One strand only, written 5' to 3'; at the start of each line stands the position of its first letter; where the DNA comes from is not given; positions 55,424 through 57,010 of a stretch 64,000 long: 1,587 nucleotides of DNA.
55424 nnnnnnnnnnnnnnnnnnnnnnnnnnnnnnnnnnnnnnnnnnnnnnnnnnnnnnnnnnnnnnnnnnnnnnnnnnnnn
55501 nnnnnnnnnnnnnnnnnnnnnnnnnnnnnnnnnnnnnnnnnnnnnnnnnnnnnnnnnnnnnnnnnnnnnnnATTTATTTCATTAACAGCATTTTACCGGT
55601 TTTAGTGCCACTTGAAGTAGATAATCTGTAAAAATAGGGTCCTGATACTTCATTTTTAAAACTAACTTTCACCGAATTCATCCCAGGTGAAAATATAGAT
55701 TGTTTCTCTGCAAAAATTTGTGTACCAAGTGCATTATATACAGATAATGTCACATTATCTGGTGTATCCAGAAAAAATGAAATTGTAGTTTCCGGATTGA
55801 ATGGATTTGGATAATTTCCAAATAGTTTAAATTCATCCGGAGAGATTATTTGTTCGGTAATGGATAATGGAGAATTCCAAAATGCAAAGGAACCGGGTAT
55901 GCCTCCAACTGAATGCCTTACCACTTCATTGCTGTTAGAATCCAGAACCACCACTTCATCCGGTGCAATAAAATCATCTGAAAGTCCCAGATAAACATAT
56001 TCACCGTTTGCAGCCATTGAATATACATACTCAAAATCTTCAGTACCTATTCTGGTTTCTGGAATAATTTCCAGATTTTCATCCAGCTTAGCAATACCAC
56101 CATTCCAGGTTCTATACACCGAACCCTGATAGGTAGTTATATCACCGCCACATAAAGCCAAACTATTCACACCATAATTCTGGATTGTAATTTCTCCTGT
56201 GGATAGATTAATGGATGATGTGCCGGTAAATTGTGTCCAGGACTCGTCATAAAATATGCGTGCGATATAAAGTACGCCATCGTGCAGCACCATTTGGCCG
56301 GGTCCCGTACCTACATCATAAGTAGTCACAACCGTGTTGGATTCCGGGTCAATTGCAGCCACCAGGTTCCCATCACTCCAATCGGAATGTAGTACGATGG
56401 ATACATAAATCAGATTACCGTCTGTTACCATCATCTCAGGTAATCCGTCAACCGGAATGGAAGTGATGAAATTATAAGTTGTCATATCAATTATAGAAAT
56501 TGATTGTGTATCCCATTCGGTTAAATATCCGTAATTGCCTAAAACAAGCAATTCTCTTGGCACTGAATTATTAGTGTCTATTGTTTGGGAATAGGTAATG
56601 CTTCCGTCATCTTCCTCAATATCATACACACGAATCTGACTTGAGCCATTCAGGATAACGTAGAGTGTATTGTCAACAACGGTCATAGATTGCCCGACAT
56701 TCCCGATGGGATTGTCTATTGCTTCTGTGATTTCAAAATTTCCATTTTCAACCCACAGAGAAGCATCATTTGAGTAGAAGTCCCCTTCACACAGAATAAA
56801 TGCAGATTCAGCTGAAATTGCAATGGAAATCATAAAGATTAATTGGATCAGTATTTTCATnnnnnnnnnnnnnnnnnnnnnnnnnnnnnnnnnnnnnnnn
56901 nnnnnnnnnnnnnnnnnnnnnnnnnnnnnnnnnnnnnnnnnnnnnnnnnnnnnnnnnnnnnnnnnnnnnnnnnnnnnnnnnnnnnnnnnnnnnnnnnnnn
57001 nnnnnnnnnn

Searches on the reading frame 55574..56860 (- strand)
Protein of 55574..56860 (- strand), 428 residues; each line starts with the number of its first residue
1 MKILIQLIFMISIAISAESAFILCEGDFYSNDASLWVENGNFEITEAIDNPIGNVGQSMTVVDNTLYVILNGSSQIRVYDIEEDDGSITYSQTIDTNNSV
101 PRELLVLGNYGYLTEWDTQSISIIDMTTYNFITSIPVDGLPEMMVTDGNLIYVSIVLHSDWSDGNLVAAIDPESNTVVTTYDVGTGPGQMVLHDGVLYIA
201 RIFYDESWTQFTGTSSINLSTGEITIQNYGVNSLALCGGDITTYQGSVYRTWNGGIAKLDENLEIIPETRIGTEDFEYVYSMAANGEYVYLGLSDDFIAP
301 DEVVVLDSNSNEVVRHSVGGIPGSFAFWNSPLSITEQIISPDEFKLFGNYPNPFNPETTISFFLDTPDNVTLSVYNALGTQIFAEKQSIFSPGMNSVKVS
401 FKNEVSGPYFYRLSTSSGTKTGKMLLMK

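Call 5: search_protein_families(library=pfam, proteins=[window:55574-56860:-], max_evalue=0.01)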
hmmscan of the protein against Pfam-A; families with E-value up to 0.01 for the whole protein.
window:55574-56860:- (428 aa): 3 families
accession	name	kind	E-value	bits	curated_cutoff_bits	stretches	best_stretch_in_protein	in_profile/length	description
PF18962.6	Por_Secre_tail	-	2.4e-07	31.4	27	1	350-424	2-73/75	Secretion system C-terminal sorting domain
PF21783.3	YNCE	-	0.001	18.9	27.1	1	60-189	206-330/339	YNCE-like beta-propeller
PF10282.15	Lactonase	-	0.005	16.5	21.7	1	63-106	255-298/344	Lactonase, 7-bladed beta-propeller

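Call 7: search_solved_structures(query=window:55574-56860:-, max_evalue=1, show_alignments=2)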
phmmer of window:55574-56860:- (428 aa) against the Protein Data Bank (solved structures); distinct sequences matched with E-value up to 1: 8.
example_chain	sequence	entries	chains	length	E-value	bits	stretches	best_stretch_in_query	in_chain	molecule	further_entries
1l0q_A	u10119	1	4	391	1.3e-06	30.9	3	110-190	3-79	Surface layer protein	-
8bmx_D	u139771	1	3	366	5.4e-06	28.8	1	12-192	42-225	YncE family protein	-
8bn0_A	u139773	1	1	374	6.1e-06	28.7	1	12-193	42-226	Putative surface layer protein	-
8bmy_A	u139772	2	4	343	1.3e-05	27.6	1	12-193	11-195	Putative surface layer protein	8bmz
8bai_A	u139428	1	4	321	0.00023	23.5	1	20-193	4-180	Surface layer protein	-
8baz_A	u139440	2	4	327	0.00028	23.2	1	19-193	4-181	Surface layer protein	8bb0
3dsm_A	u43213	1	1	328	0.0003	23.1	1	20-193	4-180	uncharacterized protein BACUNI_02894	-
8glj_D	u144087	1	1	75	0.0016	20.7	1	349-425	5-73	Por secretion system C-terminal sorting domain-containing protein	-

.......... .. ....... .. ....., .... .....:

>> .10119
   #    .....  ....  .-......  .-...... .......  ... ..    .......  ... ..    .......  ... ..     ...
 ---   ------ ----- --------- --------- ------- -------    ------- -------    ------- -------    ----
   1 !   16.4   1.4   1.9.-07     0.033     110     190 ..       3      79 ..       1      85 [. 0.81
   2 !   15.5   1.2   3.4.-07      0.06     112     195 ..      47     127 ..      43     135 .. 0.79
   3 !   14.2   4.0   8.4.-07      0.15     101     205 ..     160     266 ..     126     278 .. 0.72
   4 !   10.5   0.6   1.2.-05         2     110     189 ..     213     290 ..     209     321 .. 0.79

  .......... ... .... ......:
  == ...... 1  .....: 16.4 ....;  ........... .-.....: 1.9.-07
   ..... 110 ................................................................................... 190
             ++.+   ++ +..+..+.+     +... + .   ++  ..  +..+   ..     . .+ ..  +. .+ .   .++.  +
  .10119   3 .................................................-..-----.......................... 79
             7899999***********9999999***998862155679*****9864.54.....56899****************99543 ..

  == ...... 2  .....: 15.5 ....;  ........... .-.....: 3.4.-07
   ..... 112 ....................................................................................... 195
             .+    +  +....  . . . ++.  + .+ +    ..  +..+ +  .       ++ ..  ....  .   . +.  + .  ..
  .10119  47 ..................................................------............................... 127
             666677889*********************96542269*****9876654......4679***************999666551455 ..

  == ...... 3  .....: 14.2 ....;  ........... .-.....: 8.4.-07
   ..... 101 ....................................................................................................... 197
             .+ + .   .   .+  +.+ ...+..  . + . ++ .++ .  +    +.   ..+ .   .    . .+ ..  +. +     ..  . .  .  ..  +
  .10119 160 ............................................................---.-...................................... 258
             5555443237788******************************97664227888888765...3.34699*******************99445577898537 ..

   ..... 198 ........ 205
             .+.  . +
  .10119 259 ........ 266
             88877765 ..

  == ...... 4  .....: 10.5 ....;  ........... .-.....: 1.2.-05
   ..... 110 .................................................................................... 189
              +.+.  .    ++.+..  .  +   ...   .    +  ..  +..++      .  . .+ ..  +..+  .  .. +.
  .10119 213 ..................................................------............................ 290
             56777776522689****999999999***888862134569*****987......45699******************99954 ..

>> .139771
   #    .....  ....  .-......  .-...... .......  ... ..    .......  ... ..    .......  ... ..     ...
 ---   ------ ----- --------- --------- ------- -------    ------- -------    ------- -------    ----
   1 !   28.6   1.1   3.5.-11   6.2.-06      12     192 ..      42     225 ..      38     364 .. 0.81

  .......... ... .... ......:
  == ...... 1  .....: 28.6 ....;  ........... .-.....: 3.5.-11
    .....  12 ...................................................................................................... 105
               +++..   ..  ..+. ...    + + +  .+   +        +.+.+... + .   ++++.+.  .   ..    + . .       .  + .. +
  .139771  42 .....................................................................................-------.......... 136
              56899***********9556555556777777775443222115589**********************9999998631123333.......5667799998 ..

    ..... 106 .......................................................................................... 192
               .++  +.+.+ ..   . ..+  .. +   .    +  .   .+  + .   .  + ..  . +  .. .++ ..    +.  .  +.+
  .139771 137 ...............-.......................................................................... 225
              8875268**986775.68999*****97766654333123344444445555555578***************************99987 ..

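Call 11: find_homologous_proteins(query=window:55574-56860:-)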
Query window:55574-56860:- (428 aa): 928 proteins with E <= 0.001 among 5912 candidates; the best 120 are listed.
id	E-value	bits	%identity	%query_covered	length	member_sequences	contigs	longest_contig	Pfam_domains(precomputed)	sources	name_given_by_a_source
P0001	1.5e-275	932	100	98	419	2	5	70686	PF18962.8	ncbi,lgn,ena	-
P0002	1.0e-204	698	71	100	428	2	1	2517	PF18962.8,PF21783.3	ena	-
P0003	1.6e-150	520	55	96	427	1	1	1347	PF18962.8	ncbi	-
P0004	5.3e-99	350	41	100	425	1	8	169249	PF18962.8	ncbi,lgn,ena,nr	ncbi:MAG: T9SS type A sorting domain-containing protein [Candidatus Marinimicrobia bacterium]|nr:T9S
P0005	5.5e-97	343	41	100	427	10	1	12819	PF18962.8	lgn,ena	-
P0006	6.8e-90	320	47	73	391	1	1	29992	PF00404.25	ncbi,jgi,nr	ncbi:MAG: hypothetical protein GXO91_00055 [FCB group bacterium]|nr:hypothetical protein [FCB group 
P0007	2.1e-86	309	45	77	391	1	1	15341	PF00404.25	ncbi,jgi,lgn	-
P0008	5.1e-85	304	44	80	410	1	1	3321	-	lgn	-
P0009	2.9e-83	298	47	78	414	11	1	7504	PF00404.25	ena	-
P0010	5.7e-83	297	48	77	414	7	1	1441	-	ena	-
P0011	5.8e-83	297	39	100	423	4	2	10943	PF18962.8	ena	-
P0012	1.3e-82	296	45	78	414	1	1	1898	PF00404.25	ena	-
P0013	1.8e-82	296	45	78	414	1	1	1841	PF00404.25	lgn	-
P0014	2.7e-82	295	45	78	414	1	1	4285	PF00404.25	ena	-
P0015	3.5e-82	295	43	77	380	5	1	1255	-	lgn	-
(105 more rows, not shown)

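Call 15: find_related_loci(query=A2, collection=genome_contigs, flank=4000)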
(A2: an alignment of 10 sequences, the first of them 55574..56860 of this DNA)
Query A2 (428 aa) in genome_contigs; peptide patterns used: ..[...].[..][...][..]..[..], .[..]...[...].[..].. (x = any residue, [..] = any of these).
47 stretches matched a pattern; 35 encode a relative of the query (tblastn E <= 1e-3); 34 distinct loci.
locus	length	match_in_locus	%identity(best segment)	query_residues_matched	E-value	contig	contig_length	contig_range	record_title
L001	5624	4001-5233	42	3-416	9e-100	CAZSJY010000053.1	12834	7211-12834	MAG TPA_asm: uncultured bacterium isolate SRP077602_co8_339 genome assembly, contig: NODE_7000_length_12834_cov_6.882307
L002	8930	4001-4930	47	15-328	2e-92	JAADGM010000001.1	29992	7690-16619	MAG: FCB group bacterium isolate M_MetaBat.118 contig-127_1750, whole genome shotgun sequence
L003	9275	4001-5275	41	1-428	6e-101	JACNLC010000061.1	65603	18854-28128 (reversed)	MAG: Candidatus Neomarinimicrobiota bacterium isolate NIOZ-UU74 NIOZ-UU_NODE_375_length_65603_cov_26.0774, whole genome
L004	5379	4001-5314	39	1-428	1e-87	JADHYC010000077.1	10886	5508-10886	MAG: Candidatus Neomarinimicrobiota bacterium isolate BS750m-G69 BS-750m-C11231, whole genome shotgun sequence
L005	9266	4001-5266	40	2-428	1e-87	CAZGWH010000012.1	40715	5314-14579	MAG TPA_asm: uncultured bacterium isolate SRP200020_co5_28 genome assembly, contig: NODE_1388_length_40715_cov_18.300615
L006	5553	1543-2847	38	4-428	3e-84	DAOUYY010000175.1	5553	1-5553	MAG TPA_asm: Candidatus Neomarinimicrobiota bacterium isolate CSMAG_939 CSMAG_939_k141_3359918_length_5553_cov_10.5301,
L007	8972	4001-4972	43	2-330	2e-84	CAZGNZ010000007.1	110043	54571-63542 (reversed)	MAG TPA_asm: uncultured bacterium isolate SRP167671_co1_170 genome assembly, contig: NODE_136_length_110043_cov_222.8806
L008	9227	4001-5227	38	21-428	4e-78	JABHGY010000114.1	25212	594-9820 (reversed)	MAG: Candidatus Neomarinimicrobiota bacterium isolate SI037_bin27 k141_1193951, whole genome shotgun sequence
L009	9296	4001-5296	34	4-428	2e-77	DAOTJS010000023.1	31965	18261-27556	MAG TPA_asm: Candidatus Neomarinimicrobiota bacterium isolate AMR_MDS_2993 NODE_1667_length_31965_cov_28.930022, whole g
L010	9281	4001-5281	35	5-428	8e-74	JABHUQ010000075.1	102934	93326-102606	MAG: Candidatus Neomarinimicrobiota bacterium isolate SI039_bin89 k141_1530470, whole genome shotgun sequence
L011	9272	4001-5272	36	15-428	2e-73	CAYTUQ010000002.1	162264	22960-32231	MAG TPA_asm: uncultured bacterium isolate binchicken_co262_234 genome assembly, contig: NODE_40_length_162264_cov_25.474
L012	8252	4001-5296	35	1-428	3e-73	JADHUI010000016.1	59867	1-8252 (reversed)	MAG: Candidatus Neomarinimicrobiota bacterium isolate BS150m-G42 BS-150m-C352, whole genome shotgun sequence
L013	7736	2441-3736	35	1-428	6e-73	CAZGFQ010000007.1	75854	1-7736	MAG TPA_asm: uncultured bacterium isolate SRP200020_co2_109 genome assembly, contig: NODE_338_length_75854_cov_223.67245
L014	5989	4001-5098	36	19-382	8e-71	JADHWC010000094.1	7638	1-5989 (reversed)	MAG: Candidatus Neomarinimicrobiota bacterium isolate BS750m-G17 BS-750m-C19411, whole genome shotgun sequence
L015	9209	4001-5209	35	22-428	6e-62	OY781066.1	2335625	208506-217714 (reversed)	MAG: bacterium isolate 3f09b34d-3823-4943-8a24-52827942b81a genome assembly, chromosome: 1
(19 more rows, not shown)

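Call 21: search_protein_families(library=pfam, proteins=[L001:1910-3985:+, L007:1844-3970:+, L007:5201-6718:-, L007:6719-7288:-, L007:7307-8476:-, L003:1908-3986:+, L003:5292-6077:-, L003:6122-8284:-], max_evalue=0.001)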
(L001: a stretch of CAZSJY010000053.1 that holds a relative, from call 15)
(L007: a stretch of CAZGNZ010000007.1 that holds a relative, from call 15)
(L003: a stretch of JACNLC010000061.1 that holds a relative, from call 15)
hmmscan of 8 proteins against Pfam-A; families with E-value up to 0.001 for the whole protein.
L001:1910-3985:+ (691 aa): 4 families
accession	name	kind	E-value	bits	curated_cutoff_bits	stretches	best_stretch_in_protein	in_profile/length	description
PF00593.30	TonB_dep_Rec_b-barrel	-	4.7e-21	76.6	27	1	271-665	34-436/436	TonB dependent receptor-like, beta-barrel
PF07715.20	Plug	-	3.7e-12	47.1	23.9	1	134-221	21-107/107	TonB-dependent Receptor Plug Domain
PF13715.12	CarbopepD_reg_2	-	0.00053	20.4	32.2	1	31-107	2-87/88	CarboxypepD_reg-like domain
PF13620.12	CarboxypepD_reg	-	0.00097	19.9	32.3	0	31-89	3-72/82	Carboxypeptidase regulatory-like domain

L007:1844-3970:+ (708 aa): 3 families
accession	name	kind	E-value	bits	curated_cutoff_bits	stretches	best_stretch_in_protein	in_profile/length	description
PF00593.30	TonB_dep_Rec_b-barrel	-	5.4e-14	53.3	27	1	292-681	57-436/436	TonB dependent receptor-like, beta-barrel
PF07715.20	Plug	-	9.7e-12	45.8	23.9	1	142-228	22-107/107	TonB-dependent Receptor Plug Domain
PF13715.12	CarbopepD_reg_2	-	2.5e-08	34.3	32.2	1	35-101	1-70/88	CarboxypepD_reg-like domain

L007:5201-6718:- (505 aa): 0 families

L007:6719-7288:- (189 aa): 1 family
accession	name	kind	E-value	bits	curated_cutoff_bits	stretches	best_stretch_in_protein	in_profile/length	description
PF20221.3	DUF6580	-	7e-51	173.1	27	1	17-181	5-161/162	Family of unknown function (DUF6580)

L007:7307-8476:- (389 aa): 4 families
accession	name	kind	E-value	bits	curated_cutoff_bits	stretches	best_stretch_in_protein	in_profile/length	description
PF01966.28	HD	-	1.1e-13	51.9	22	1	237-356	1-115/116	HD domain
PF01336.31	tRNA_anti-codon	-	7.5e-09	35.8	27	1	98-161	7-73/75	OB-fold nucleic acid binding domain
PF13742.12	tRNA_anti_2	-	0.00077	20.1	27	0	103-160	36-94/95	OB-fold nucleic acid binding domain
PF07514.17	TraI_2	-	0.001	18.6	23.9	0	185-251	15-80/324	Putative helicase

L003:1908-3986:+ (692 aa): 3 families
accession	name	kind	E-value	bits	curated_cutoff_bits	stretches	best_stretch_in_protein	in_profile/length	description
PF00593.30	TonB_dep_Rec_b-barrel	-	2.2e-19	71.1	27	1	261-654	17-427/436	TonB dependent receptor-like, beta-barrel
PF07715.20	Plug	-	2.5e-11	44.5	23.9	1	136-222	22-107/107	TonB-dependent Receptor Plug Domain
PF13715.12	CarbopepD_reg_2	-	8.8e-05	22.9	32.2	1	32-90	2-65/88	CarboxypepD_reg-like domain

L003:5292-6077:- (261 aa): 2 families
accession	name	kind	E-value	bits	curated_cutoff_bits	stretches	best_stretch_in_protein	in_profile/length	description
PF01522.26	Polysacc_deac_1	-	1e-21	77.6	23.1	1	52-186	5-123/124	Polysaccharide deacetylase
PF10096.14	DUF2334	-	2e-05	24.7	26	1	71-225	21-170/203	Uncharacterized protein conserved in bacteria (DUF2334)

L003:6122-8284:- (720 aa): 4 families
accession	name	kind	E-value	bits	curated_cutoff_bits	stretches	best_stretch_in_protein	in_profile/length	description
PF01138.27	RNase_PH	-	1.6e-58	197.2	25.5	2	10-141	2-130/130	3' exoribonuclease family, domain 1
PF03725.20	RNase_PH_C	-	5.7e-22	77.9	20.8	2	144-208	1-67/67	3' exoribonuclease family, domain 2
PF00575.29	S1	-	1.5e-15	57.8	22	1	615-681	2-69/74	S1 RNA binding domain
PF00013.35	KH_1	-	8.6e-10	38.7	21.5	1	554-607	4-63/66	KH domain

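Call 23: find_encoding_contigs(protein=P0001, flank=3000, max_places=6)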
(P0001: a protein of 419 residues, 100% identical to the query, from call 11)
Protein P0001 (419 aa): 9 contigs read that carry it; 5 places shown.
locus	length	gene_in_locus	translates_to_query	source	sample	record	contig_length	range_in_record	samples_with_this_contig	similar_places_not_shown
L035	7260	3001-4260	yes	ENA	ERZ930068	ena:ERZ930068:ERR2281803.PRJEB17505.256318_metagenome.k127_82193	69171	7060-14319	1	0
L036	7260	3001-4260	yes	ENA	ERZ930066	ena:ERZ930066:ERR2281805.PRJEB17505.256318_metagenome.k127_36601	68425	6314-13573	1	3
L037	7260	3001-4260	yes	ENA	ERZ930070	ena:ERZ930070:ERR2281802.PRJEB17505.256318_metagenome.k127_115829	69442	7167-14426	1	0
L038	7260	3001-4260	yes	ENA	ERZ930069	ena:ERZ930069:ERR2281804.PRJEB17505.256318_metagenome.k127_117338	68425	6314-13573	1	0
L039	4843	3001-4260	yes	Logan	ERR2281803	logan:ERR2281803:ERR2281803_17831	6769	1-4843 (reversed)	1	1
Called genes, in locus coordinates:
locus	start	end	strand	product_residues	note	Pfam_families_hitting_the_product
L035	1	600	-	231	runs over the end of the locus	PF00005:ABC_tran, PF13401:AAA_22, PF00004:AAA (weak), PF01443:Viral_helicase1 (faint), PF13304:AAA_21 (faint)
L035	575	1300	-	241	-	PF00117:GATase, PF07722:Peptidase_C26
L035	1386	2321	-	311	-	PF00890:FAD_binding_2 (faint), PF01266:DAO (faint), PF07992:Pyr_redox_2, PF13450:NAD_binding_8 (faint), PF13738:Pyr_redox_3, PF00070:Pyr_redox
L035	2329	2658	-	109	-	PF00085:Thioredoxin, PF14595:Thioredoxin_9 (weak), PF13098:Thioredoxin_2, PF13905:Thioredoxin_8 (faint)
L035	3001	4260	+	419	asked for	PF18962:Por_Secre_tail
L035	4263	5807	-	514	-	-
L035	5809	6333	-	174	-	PF20221:DUF6580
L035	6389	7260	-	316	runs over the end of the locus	PF01336:tRNA_anti-codon (weak), PF07514:TraI_2 (weak), PF01966:HD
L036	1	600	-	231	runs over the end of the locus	PF00005:ABC_tran, PF13401:AAA_22, PF00004:AAA (weak), PF01443:Viral_helicase1 (faint), PF13304:AAA_21 (faint)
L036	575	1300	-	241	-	PF00117:GATase, PF07722:Peptidase_C26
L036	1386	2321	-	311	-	PF00890:FAD_binding_2 (faint), PF01266:DAO (faint), PF07992:Pyr_redox_2, PF13450:NAD_binding_8 (faint), PF13738:Pyr_redox_3, PF00070:Pyr_redox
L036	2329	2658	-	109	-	PF00085:Thioredoxin, PF14595:Thioredoxin_9 (weak), PF13098:Thioredoxin_2, PF13905:Thioredoxin_8 (faint)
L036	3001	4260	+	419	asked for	PF18962:Por_Secre_tail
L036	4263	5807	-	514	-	-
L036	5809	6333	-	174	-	PF20221:DUF6580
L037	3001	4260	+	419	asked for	PF18962:Por_Secre_tail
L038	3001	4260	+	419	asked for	PF18962:Por_Secre_tail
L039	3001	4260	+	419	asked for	PF18962:Por_Secre_tail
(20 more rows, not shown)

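Call 24: find_encoding_contigs(protein=P0002, flank=3000, max_places=4)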
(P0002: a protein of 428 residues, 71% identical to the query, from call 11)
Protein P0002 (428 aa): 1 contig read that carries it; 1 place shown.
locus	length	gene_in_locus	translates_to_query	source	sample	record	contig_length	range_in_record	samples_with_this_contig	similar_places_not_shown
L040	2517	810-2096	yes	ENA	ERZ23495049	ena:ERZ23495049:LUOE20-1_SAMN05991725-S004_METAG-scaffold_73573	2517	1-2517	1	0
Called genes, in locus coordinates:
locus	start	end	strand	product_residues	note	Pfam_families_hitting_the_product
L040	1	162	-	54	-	?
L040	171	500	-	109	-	PF00085:Thioredoxin, PF13899:Thioredoxin_7 (weak), PF13098:Thioredoxin_2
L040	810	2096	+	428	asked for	PF21783:YNCE (faint), PF18962:Por_Secre_tail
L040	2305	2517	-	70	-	?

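Call 49: predict_structure(alignment_id=A1)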
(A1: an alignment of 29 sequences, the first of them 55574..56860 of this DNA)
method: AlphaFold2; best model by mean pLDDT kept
length: 428 residues; sequences in the alignment: 29
mean_pLDDT: 86.9   pTM: 0.73
mean pLDDT of the five models: 86.9, 86.1, 85.7, 85.2, 84.8
residues with pLDDT >= 90: 266; 70-90: 113; 50-70: 16; < 50: 33
segments of 3 or more residues with pLDDT < 50: 1-4, 9-14, 333-353
pLDDT, mean of each block of 10 residues (from residue 1): 47 67 87 93 91 93 96 94 92 93 96 96 96 96 95 95 95 96 97 96 89 96 95 75 95 94 94 89 95 88 95 95 93 43 36 65 86 89 82 87 82 86 75
secondary structure, 60 per line:
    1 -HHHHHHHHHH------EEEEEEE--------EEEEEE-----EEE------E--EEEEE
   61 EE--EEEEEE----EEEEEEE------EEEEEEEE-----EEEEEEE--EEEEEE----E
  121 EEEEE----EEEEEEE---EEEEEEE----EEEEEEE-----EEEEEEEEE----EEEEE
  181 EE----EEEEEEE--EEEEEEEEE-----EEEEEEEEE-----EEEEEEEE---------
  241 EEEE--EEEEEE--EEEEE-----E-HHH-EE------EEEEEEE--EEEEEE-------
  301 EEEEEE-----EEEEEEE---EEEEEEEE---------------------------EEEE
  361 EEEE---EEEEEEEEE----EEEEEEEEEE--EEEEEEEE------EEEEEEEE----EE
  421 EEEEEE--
elements in order: H2-11 E18-24 E33-38 E44-46 E56-62 E65-70 E75-81 E88-95 E101-107 E110-115 E120-125 E130-136 E140-146 E151-157 E163-171 E176-182 E187-193 E196-204 E210-218 E224-231 E241-244 E247-252 E255-259 E279-285 E288-293 E301-306 E312-318 E322-329 E357-364 E368-376 E381-390 E393-400 E407-414 E419-426

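Call 52: fold_search(model_id=the predicted structure, library=pdb)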
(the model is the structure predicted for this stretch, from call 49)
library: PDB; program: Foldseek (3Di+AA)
matches with E <= 10: 1828; with E <= 0.001: 741
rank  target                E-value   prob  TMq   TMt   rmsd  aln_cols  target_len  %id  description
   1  8okv_B                4.0e-18  1.00  0.61  0.78   3.5       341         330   19  lipoprotein BT2095 from Bacteroides thetaiotamicron bound to cyanocobalamin CnCbl (released 2023-09-20)
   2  8okv_D                1.0e-17  1.00  0.62  0.81   3.0       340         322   19  lipoprotein BT2095 from Bacteroides thetaiotamicron bound to cyanocobalamin CnCbl (released 2023-09-20)
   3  8okv_A                1.3e-17  1.00  0.61  0.80   3.6       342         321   20  lipoprotein BT2095 from Bacteroides thetaiotamicron bound to cyanocobalamin CnCbl (released 2023-09-20)
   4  8okv_C                1.3e-17  1.00  0.61  0.78   3.7       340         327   19  lipoprotein BT2095 from Bacteroides thetaiotamicron bound to cyanocobalamin CnCbl (released 2023-09-20)
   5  8p97_B                2.2e-17  1.00  0.62  0.78   3.5       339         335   21  BtuB3G3 bound to cyanocobalamin with disordered EL8 (released 2023-08-16)
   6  3dsm                  2.4e-17  1.00  0.64  0.82   2.6       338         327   20  Crystal structure of the surface layer protein BACUNI_02894 from Bacteroides uniformis, Northeast Structural Genomics Co (released 2008-09-09)
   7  8bmz_B                2.5e-17  1.00  0.61  0.77   3.4       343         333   20  Bacteroides thetaiotaomicron surface lipoprotein BT1954 bound to adenosylcobalamin (released 2023-08-16)
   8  8bmx_D                3.3e-17  1.00  0.64  0.81   2.7       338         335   21  Bacteroides thetaiotaomicron B12 TonB dependent transporter in complex with a surface lipoprotein (released 2023-09-20)
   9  8bmy_A                5.9e-17  1.00  0.63  0.80   2.8       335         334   20  Bacteroides thetaiotaomicron surface lipoprotein bound to cyanocobalamin (released 2023-08-16)
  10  8bmz_A                5.9e-17  1.00  0.61  0.78   3.4       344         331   20  Bacteroides thetaiotaomicron surface lipoprotein BT1954 bound to adenosylcobalamin (released 2023-08-16)
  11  8bai_A                6.2e-17  1.00  0.63  0.82   2.7       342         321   20  The surface-exposed lipo-protein of BtuG2 in complex with cyanocobalamin. (released 2023-10-25)
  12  8bn0                  8.7e-17  1.00  0.63  0.78   2.6       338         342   20  Bacteroides thetaiotaomicron surface protein BT1954 bound to (released 2023-08-16)
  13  8bai_B                2.3e-16  1.00  0.62  0.81   2.9       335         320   20  The surface-exposed lipo-protein of BtuG2 in complex with cyanocobalamin. (released 2023-10-25)
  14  8blw_B                4.1e-15  1.00  0.62  0.43  15.8       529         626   15  Vitamin B12 transporter BtuB1 with lipoprotein BtuG1 from B. theta (released 2023-08-16)
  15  8ptf                  2.8e-14  1.00  0.62  0.76   3.3       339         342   17  The surface-exposed lipo-protein of BtuG2 in complex with cyanocobalamin. (released 2024-07-24)
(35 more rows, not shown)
